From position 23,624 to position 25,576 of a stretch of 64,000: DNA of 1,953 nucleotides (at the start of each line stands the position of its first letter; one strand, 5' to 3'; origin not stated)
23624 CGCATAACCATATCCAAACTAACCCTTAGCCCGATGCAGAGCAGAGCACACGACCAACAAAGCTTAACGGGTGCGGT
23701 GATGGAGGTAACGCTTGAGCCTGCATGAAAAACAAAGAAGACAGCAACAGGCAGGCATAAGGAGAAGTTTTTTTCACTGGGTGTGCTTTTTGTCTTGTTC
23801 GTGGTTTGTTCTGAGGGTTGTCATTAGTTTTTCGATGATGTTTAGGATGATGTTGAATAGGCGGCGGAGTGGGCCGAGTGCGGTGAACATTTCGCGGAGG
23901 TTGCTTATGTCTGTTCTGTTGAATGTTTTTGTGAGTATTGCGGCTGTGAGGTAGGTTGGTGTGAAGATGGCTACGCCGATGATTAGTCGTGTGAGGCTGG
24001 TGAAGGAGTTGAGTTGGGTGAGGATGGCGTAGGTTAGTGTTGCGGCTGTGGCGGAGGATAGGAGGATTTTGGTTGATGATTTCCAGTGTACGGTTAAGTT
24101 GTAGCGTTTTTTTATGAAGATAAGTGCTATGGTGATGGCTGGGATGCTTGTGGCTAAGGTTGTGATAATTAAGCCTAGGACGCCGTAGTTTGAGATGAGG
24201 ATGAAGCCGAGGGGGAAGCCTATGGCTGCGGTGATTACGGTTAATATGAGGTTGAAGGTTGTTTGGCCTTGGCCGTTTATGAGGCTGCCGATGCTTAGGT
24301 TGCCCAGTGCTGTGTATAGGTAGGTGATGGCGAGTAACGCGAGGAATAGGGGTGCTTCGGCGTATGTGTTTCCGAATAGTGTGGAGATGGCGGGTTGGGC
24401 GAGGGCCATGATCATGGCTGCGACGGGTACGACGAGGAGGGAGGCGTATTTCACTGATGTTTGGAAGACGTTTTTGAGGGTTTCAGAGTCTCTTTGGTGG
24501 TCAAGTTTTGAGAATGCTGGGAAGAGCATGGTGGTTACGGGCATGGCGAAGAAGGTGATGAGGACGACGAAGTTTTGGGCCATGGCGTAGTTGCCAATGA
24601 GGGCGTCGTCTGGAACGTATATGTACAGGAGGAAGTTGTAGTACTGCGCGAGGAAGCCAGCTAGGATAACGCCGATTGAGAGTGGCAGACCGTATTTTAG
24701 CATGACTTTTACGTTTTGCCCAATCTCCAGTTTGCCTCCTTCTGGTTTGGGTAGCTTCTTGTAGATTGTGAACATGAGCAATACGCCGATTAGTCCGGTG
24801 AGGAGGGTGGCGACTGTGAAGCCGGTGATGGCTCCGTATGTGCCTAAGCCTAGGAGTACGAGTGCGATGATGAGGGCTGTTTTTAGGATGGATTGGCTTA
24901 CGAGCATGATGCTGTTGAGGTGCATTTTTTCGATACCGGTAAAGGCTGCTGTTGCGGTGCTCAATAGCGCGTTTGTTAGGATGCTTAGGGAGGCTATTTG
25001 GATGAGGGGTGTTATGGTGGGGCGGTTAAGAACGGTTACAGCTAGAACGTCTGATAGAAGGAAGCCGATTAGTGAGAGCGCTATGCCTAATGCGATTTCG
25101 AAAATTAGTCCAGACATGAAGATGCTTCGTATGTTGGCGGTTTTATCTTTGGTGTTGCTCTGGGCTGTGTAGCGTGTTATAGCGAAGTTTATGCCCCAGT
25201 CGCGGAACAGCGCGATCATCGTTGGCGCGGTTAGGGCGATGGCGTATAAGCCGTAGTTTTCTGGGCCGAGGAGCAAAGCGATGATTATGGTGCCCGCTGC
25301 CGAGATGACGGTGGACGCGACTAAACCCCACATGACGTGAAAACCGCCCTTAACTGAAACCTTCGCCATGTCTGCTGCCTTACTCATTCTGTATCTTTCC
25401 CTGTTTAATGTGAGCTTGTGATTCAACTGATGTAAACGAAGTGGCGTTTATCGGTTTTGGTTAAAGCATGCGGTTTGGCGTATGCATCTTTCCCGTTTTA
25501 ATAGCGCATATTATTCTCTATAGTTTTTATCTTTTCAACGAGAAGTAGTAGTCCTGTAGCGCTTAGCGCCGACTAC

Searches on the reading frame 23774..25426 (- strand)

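Call 11: search_protein_families(library=pfam, proteins=[window:23774-25426:-], max_evalue=0.01)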
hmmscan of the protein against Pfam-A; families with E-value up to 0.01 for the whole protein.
window:23774-25426:- (550 aa): 4 families
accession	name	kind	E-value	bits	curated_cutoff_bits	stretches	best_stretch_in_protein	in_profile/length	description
PF13440.11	Polysacc_synt_3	-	2.5e-32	112.7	23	1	48-358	1-291/293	Polysaccharide biosynthesis protein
PF01943.22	Polysacc_synt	-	1.6e-31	110.2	28.2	1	25-308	2-273/274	Polysaccharide biosynthesis protein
PF03023.19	MurJ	-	2e-05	23.9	27.4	1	84-477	39-437/451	Lipid II flippase MurJ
PF01554.23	MatE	-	3e-05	24.2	24.9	1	36-183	7-156/161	MatE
